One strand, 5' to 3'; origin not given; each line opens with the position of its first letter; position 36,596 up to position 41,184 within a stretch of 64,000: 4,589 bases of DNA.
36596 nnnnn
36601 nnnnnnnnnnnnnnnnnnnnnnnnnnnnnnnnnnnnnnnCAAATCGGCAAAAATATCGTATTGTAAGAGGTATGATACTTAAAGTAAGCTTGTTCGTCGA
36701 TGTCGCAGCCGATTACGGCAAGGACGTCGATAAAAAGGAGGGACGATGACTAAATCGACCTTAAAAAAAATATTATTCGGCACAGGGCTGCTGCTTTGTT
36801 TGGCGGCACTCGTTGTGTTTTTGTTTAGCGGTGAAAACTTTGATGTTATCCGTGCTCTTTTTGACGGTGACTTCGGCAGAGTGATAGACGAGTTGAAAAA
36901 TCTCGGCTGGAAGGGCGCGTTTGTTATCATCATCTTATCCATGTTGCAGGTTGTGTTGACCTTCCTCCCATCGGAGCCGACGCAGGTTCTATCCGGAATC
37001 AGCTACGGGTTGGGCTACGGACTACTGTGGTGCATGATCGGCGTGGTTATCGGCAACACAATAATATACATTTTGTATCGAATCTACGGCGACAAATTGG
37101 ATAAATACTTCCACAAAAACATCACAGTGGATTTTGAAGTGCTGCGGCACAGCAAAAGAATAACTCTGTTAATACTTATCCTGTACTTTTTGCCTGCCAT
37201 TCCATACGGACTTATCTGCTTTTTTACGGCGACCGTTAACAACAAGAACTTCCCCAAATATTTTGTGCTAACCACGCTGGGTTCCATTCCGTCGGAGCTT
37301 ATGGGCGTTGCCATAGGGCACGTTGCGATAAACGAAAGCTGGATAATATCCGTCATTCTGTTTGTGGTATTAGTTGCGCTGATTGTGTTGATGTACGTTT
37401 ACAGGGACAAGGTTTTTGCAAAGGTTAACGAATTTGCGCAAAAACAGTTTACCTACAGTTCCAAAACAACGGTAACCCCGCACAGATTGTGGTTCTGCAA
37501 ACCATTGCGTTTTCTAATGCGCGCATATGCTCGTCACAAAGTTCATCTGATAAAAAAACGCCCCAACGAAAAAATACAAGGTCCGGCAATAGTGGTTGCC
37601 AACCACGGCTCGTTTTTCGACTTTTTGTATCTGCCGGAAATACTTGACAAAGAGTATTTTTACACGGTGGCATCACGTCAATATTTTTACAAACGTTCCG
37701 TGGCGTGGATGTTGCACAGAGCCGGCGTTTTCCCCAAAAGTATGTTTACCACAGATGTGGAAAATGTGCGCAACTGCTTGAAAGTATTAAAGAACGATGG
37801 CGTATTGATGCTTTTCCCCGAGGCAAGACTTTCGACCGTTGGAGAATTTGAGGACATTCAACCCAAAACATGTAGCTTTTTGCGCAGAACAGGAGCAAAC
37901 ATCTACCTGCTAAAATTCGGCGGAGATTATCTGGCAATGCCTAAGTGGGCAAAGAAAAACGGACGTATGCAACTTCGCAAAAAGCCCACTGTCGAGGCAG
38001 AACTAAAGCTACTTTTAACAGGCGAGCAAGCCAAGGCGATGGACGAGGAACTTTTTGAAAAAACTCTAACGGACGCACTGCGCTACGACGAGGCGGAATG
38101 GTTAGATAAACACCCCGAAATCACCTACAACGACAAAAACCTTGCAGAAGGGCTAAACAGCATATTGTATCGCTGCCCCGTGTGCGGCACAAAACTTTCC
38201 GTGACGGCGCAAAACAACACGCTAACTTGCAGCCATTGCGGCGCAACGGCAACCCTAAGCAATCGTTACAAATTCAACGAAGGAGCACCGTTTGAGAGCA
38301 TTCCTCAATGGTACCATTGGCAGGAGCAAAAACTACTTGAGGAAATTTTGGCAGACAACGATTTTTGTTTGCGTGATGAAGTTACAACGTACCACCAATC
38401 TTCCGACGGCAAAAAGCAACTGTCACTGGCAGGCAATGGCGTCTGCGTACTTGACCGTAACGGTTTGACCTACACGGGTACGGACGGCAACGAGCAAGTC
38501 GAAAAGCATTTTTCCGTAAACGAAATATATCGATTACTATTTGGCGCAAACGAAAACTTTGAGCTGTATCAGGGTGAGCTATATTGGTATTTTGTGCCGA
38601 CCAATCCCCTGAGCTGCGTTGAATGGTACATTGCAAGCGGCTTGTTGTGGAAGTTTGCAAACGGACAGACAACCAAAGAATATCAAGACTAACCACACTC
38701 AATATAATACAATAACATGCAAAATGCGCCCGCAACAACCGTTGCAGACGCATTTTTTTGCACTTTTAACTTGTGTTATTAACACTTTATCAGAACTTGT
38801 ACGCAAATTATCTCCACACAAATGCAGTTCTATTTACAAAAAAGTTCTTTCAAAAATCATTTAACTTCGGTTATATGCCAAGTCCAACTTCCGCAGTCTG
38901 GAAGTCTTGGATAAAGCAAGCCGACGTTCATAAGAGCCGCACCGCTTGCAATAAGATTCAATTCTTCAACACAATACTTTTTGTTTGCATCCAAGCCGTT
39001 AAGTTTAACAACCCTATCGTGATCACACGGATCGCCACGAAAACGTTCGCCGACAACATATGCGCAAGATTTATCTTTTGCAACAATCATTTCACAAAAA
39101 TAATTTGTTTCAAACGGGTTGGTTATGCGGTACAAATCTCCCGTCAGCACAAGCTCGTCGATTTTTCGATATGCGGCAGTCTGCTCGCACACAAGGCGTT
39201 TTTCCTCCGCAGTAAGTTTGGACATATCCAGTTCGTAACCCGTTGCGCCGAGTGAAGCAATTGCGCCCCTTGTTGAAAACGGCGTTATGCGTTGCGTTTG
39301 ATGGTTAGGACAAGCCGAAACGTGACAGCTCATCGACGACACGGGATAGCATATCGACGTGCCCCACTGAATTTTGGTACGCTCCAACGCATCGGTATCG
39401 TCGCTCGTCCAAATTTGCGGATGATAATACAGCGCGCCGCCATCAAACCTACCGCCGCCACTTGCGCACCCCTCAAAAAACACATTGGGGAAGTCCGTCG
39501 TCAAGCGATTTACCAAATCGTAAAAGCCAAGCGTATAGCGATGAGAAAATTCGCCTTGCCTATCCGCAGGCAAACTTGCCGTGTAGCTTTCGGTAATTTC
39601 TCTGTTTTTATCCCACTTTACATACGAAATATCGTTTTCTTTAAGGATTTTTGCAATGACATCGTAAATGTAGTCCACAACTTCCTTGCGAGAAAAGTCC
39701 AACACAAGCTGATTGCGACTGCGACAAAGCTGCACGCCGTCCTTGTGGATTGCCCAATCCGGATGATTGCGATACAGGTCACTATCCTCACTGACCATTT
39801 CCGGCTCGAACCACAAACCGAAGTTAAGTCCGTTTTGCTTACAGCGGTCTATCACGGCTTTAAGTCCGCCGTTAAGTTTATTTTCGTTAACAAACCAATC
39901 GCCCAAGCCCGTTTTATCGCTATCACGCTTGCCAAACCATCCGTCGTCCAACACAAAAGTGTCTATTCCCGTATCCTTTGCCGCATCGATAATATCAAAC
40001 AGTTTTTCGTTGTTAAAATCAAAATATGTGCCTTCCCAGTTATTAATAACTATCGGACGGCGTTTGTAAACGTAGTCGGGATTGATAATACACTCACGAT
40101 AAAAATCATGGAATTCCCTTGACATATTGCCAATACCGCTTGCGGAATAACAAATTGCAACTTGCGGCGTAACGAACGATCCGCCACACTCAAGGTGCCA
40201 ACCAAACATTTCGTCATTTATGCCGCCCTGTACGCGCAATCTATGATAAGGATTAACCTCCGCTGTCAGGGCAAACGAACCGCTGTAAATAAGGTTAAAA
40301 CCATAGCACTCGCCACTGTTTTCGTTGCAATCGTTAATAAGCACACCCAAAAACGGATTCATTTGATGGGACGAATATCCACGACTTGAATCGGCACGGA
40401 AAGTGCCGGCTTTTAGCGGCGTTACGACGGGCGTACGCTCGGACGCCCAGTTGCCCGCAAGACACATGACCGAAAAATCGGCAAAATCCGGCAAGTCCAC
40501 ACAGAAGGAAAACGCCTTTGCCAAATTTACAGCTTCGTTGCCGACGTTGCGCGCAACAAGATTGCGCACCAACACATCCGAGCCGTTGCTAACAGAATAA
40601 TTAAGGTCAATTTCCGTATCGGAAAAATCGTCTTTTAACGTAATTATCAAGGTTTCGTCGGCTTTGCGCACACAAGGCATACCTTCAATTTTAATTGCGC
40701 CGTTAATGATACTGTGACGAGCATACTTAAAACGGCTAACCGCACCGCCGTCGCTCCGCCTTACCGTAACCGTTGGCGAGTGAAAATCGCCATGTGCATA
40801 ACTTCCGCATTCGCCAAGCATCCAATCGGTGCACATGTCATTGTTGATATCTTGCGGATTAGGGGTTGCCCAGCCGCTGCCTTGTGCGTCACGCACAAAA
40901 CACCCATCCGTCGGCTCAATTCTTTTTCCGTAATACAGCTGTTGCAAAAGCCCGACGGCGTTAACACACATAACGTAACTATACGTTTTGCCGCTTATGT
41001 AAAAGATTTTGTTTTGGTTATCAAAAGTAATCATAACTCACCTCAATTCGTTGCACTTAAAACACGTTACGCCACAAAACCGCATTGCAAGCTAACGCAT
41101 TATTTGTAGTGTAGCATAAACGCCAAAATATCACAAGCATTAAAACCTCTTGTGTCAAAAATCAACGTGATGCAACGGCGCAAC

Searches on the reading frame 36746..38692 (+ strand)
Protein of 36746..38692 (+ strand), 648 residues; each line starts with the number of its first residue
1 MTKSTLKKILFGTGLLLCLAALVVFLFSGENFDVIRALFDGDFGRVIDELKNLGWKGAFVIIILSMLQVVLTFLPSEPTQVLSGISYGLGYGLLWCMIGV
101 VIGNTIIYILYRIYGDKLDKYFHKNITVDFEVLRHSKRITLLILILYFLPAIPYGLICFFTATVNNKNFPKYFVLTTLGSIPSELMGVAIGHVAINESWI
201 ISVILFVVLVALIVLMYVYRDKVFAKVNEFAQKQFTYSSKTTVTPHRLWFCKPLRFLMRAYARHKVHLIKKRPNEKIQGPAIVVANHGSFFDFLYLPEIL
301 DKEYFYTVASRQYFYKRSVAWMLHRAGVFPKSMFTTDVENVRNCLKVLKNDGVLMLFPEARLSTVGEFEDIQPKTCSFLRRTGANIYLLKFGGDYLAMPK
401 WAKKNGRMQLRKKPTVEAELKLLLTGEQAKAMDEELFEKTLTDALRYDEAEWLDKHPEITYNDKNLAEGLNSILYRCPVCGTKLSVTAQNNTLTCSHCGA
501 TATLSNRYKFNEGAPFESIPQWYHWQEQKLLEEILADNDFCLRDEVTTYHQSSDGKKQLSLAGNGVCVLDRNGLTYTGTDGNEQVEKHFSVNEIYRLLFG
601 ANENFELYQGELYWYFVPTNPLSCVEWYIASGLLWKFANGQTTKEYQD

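Call 14: search_protein_families(library=pfam, proteins=[window:36746-38692:+], max_evalue=0.001)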
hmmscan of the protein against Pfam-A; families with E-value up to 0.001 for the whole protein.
window:36746-38692:+ (648 aa): 2 families
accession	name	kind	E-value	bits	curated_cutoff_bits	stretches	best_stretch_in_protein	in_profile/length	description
PF09335.16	VTT_dom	-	4.2e-16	60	33.9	1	74-192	1-122/123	VTT domain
PF01553.26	Acyltransferase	-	1.4e-11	44.8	23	1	267-375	5-113/132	Acyltransferase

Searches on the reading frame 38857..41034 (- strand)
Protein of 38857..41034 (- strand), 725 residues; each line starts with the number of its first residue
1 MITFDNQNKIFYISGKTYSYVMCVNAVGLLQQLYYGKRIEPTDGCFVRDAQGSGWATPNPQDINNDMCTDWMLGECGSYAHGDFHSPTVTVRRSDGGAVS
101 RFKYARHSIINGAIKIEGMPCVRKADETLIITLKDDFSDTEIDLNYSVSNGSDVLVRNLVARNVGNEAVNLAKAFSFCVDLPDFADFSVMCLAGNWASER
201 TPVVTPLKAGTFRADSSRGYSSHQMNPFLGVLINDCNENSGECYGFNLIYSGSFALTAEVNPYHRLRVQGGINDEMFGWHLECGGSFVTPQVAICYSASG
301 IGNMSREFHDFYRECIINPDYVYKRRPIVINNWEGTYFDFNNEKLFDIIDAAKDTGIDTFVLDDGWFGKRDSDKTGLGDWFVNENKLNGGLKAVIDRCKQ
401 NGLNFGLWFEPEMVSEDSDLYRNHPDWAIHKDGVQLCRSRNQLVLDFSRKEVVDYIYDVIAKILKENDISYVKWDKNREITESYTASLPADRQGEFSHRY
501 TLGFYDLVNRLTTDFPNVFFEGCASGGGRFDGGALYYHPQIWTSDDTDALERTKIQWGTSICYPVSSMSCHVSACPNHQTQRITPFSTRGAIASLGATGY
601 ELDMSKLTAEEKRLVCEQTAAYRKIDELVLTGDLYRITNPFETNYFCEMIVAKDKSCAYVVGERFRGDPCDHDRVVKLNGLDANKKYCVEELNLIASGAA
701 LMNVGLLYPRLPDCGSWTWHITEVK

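Call 14: search_protein_families(library=pfam, proteins=[window:38857-41034:-], max_evalue=0.001)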
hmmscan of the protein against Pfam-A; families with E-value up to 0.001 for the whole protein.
window:38857-41034:- (725 aa): 5 families
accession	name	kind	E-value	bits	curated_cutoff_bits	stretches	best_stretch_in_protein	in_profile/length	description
PF02065.24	Melibiase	-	2.3e-151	504.1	27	1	286-632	1-347/347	Melibiase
PF16875.11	Glyco_hydro_36N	-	6.7e-67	226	27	1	28-282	1-253/253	Glycosyl hydrolase family 36 N-terminal domain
PF16874.11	Glyco_hydro_36C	-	1e-13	51.9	27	1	649-721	5-77/77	Glycosyl hydrolase family 36 C-terminal domain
PF02638.21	GHL10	-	3.7e-07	30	27.9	1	390-483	71-169/311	Glycosyl hydrolase-like 10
PF01055.32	Glyco_hydro_31_2nd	-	0.00033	20.5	23.5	1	343-509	22-188/328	Glycosyl hydrolases family 31 TIM-barrel domain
